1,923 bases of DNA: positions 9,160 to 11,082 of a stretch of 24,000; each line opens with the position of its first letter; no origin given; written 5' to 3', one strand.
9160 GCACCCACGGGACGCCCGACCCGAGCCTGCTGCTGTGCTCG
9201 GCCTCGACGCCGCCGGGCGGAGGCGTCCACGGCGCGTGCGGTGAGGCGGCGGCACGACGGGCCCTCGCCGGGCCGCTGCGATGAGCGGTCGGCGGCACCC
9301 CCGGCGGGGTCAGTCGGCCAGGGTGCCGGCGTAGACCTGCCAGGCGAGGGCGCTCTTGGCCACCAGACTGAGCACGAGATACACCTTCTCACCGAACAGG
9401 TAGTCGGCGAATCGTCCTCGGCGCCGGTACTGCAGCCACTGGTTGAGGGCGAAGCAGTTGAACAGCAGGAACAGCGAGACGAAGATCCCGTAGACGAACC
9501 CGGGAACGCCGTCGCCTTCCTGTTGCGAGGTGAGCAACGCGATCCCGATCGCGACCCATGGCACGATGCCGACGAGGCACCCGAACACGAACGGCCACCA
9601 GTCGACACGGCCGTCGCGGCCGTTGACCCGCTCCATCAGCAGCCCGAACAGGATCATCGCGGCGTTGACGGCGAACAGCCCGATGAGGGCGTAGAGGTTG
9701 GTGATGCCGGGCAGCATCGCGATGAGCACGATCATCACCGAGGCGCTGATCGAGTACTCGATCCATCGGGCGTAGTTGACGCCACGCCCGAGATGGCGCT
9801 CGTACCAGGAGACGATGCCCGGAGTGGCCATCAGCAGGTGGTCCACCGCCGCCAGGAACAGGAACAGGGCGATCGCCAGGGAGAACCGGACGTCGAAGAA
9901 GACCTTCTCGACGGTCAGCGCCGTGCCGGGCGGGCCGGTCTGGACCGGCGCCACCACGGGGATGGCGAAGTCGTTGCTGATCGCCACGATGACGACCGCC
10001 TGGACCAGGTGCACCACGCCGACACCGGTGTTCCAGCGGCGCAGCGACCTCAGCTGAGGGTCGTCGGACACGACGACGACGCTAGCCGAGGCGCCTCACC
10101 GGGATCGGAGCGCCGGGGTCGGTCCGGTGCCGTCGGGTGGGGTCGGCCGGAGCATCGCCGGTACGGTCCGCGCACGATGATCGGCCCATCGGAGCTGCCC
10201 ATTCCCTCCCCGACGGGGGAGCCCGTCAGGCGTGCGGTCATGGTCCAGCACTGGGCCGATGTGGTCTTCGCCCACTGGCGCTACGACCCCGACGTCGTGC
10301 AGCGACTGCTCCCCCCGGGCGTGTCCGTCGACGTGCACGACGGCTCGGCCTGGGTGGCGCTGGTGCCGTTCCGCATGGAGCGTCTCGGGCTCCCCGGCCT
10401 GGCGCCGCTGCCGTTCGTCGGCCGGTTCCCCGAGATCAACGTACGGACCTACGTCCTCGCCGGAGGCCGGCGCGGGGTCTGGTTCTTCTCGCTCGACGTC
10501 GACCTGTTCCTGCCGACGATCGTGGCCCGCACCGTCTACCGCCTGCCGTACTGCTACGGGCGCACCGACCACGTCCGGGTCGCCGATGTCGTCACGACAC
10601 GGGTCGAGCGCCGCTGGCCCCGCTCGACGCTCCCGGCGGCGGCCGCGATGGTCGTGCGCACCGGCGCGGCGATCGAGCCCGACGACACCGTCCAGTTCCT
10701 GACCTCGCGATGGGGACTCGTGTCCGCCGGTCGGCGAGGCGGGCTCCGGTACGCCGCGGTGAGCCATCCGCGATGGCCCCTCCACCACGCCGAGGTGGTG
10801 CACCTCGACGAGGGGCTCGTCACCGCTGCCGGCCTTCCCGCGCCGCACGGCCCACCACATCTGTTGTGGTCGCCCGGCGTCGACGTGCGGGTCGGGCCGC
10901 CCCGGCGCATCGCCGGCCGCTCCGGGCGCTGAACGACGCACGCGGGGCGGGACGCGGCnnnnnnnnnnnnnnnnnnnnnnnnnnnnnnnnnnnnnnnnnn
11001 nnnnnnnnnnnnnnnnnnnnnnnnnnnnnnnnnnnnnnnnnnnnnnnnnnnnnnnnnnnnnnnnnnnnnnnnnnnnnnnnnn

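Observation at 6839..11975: Light-related gene neighbourhood: heliorhodopsin, CarH-type B12 photoreceptor-regulator, dead type-1 rhodopsin and a CrtI-family enzyme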

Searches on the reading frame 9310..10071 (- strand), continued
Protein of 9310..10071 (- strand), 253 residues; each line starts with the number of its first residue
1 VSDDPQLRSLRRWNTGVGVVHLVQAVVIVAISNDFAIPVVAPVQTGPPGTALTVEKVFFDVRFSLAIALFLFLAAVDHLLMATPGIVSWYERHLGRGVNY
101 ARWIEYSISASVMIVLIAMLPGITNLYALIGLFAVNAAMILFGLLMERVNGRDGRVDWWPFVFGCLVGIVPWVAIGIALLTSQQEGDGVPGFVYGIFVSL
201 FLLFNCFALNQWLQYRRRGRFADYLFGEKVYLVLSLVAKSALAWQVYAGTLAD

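Call 52: list_cluster_members(proteins=[P0001, P0121, P0241])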
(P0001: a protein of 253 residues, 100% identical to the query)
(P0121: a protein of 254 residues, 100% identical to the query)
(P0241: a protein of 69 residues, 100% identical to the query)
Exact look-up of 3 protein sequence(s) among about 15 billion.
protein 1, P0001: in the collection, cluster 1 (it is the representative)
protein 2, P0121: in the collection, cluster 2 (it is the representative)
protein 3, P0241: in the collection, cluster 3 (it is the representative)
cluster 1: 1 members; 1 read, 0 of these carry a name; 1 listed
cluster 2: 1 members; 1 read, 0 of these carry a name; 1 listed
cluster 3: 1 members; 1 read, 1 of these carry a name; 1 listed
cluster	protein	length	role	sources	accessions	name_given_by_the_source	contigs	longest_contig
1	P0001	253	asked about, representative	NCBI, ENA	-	-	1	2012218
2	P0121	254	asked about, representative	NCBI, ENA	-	-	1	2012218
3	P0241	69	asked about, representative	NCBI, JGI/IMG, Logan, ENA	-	hypothetical protein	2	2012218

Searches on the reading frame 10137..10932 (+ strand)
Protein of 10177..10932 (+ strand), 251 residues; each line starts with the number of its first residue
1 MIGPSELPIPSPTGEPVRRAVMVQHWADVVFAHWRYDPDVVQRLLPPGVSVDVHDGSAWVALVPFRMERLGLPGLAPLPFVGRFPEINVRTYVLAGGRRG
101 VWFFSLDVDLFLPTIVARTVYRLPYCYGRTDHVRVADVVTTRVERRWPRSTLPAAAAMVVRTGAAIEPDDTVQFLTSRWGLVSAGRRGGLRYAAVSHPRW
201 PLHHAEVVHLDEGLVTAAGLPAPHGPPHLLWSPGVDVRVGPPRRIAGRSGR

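Call 3: search_protein_families(library=pfam, proteins=[window:10137-10932:+], max_evalue=0.01)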
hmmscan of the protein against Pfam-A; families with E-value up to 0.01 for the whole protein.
window:10137-10932:+ (265 aa): 0 families

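Call 9: search_protein_families(library=pfam, proteins=[window:10177-10932:+], max_evalue=0.001)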
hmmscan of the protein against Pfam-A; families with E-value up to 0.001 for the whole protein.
window:10177-10932:+ (251 aa): 2 families
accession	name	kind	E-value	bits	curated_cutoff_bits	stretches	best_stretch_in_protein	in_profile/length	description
PF09844.14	DUF2071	-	1.4e-63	214.8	27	1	24-236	2-212/212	Uncharacterized conserved protein (COG2071)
PF06314.16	ADC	-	1.3e-06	28.5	29.8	1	11-146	7-130/238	Acetoacetate decarboxylase (ADC)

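Call 27: search_protein_families(library=ncbifam, proteins=[window:10177-10932:+], max_evalue=0.01)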
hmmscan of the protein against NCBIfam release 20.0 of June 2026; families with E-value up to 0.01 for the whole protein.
window:10177-10932:+ (251 aa): 1 family
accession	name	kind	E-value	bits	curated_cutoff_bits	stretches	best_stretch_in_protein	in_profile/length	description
TIGR04460.1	endura_MppR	equivalog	0.0016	18.1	380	1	11-58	9-57/257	enduracididine biosynthesis enzyme MppR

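Call 49: search_solved_structures(query=window:10177-10932:+, max_evalue=1)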
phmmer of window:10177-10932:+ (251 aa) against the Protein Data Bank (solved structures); distinct sequences matched with E-value up to 1: 2.
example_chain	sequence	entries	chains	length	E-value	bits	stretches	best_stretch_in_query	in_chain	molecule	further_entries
4jm3_A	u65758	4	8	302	0.0029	20.4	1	8-60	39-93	Putative uncharacterized protein mppR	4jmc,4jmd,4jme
5vit_C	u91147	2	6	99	0.29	13.8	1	2-69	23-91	MdcC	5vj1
